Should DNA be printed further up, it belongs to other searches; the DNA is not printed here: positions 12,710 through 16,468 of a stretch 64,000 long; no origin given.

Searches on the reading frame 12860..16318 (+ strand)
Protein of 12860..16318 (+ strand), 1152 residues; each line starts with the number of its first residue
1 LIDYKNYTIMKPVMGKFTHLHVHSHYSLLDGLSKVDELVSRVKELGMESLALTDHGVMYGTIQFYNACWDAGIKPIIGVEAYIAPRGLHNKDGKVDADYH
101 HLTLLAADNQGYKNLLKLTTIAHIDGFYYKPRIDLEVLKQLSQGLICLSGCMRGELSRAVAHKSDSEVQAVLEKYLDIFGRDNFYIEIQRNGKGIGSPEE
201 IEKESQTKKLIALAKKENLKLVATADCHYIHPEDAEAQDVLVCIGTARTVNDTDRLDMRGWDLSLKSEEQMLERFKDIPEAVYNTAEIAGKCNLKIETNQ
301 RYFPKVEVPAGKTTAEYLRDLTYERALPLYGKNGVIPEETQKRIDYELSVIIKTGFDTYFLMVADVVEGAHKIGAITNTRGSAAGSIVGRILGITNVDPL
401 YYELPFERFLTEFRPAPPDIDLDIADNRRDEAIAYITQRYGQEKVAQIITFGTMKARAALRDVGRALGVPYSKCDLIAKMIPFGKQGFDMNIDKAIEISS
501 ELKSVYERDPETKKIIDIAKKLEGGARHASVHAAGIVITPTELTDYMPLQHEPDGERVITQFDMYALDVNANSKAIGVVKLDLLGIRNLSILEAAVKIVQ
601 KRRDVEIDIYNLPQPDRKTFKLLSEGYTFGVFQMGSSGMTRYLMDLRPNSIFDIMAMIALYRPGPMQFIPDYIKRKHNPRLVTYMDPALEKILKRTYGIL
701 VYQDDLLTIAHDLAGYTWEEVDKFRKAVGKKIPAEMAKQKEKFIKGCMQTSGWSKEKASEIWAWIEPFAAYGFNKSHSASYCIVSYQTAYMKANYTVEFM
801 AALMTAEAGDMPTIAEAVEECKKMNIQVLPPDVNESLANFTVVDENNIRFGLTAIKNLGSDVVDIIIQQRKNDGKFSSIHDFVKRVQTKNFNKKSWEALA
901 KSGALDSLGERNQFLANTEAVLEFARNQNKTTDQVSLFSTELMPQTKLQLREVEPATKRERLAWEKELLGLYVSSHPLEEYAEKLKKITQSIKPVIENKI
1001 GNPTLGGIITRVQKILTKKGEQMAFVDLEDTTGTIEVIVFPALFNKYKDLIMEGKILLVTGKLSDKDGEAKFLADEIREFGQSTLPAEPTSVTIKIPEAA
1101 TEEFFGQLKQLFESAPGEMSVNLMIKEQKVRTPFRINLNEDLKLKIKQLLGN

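Call 8: search_protein_families(library=ncbifam, proteins=[window:12860-16318:+])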
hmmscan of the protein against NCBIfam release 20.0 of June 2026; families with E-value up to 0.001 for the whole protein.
window:12860-16318:+ (1152 aa): 14 families
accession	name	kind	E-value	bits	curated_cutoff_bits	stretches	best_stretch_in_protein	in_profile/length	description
NF005298.0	PRK06826.1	equivalog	0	1280.5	1260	1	15-1151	3-1144/1151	DNA polymerase III subunit alpha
NF004226.0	PRK05673.1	equivalog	0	1219.7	1002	1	16-1144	5-1124/1146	DNA polymerase III subunit alpha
TIGR00594.1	polc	superfamily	0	1152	434.35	1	17-1040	1-1022/1022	DNA polymerase III subunit alpha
NF005617.0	PRK07374.1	equivalog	9.4e-278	924.6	1653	1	17-1082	3-1082/1170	DNA polymerase III subunit alpha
NF005377.0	PRK06920.1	equivalog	5.6e-269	895.3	1806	1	16-1151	2-1100/1108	DNA polymerase III subunit alpha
NF004225.0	PRK05672.1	subfamily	3.7e-202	674.2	939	1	15-1080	4-1032/1047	error-prone DNA polymerase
NF005516.0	PRK07135.1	equivalog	1.5e-186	622.5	1084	2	273-1056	186-952/974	DNA polymerase III DnaE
NF007079.0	PRK09532.1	equivalog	1.3e-182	609.2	1525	1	17-775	3-778/876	DNA polymerase III subunit alpha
NF005582.0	PRK07279.1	equivalog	1.2e-180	602.9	1279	2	215-1129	144-1003/1033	DNA polymerase III subunit alpha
NF004550.0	PRK05898.1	equivalog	1e-171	573.4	1182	2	265-1023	180-919/971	DNA polymerase III subunit alpha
NF005616.0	PRK07373.1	equivalog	2.3e-79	267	646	1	769-1118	34-394/449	DNA polymerase III subunit alpha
NF001688.0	PRK00448.1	equivalog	3.5e-74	250.2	873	4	96-400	611-913/1445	PolC-type DNA polymerase III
TIGR01405.1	polC_Gram_pos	equivalog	1.2e-68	231.9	1043.45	3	98-400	379-678/1211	DNA polymerase III subunit alpha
NF041577.1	nside_bi_sphtase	equivalog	2.6e-06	26.8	400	1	20-83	6-67/276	3',5'-nucleoside bisphosphate phosphatase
